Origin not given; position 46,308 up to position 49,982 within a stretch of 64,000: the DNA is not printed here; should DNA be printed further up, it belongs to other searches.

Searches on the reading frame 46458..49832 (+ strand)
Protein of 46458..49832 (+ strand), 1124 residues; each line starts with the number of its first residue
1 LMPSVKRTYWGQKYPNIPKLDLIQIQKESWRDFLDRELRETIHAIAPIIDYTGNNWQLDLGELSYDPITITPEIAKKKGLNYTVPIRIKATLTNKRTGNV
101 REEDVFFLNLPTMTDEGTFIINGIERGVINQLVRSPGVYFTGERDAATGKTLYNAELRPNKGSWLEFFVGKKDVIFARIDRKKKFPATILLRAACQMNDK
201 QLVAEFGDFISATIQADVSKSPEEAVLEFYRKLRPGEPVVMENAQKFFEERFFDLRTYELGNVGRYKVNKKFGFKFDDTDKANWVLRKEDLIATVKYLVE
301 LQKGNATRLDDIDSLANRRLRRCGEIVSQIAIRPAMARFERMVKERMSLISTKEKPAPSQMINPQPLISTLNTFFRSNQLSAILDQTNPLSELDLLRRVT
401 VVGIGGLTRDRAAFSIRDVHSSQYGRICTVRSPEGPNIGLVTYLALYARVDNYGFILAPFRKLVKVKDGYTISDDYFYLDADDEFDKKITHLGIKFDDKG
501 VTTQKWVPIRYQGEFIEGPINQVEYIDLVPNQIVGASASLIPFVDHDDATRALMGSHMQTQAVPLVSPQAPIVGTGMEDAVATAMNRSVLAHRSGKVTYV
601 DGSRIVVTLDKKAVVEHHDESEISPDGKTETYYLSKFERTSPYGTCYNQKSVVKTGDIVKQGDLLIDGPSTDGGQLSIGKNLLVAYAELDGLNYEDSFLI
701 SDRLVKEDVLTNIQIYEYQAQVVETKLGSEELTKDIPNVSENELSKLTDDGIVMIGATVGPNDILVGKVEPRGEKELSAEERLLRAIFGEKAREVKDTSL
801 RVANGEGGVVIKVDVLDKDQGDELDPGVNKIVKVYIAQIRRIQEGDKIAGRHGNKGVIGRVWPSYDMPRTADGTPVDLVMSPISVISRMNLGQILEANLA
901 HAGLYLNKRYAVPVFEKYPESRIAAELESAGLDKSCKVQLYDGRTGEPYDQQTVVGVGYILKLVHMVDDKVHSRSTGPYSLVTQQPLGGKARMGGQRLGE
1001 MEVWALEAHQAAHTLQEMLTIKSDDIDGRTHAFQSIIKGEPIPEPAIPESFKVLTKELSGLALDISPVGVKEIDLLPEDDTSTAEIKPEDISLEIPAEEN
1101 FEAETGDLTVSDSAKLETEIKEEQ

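Call 10: search_protein_families(library=pfam, proteins=[window:46458-49832:+], max_evalue=0.001)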
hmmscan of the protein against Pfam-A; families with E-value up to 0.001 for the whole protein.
window:46458-49832:+ (1124 aa): 6 families
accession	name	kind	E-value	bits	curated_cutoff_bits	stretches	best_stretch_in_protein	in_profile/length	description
PF00562.33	RNA_pol_Rpb2_6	-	1.6e-110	370.2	23.4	1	591-992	2-373/373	RNA polymerase Rpb2, domain 6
PF04561.19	RNA_pol_Rpb2_2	-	2.8e-24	86.3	21.7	1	134-321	1-190/190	RNA polymerase Rpb2, domain 2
PF04560.25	RNA_pol_Rpb2_7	-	8.7e-24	84.2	32.1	1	994-1066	1-83/87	RNA polymerase Rpb2, domain 7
PF04565.21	RNA_pol_Rpb2_3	-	5.6e-22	78.1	21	1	383-450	2-68/68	RNA polymerase Rpb2, domain 3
PF10385.14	RNA_pol_Rpb2_45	-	1e-09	38.7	28.2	1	465-527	3-64/66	RNA polymerase beta subunit external 1 domain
PF04563.20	RNA_pol_Rpb2_1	-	6.4e-05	23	28.2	0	56-363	41-197/203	RNA polymerase beta subunit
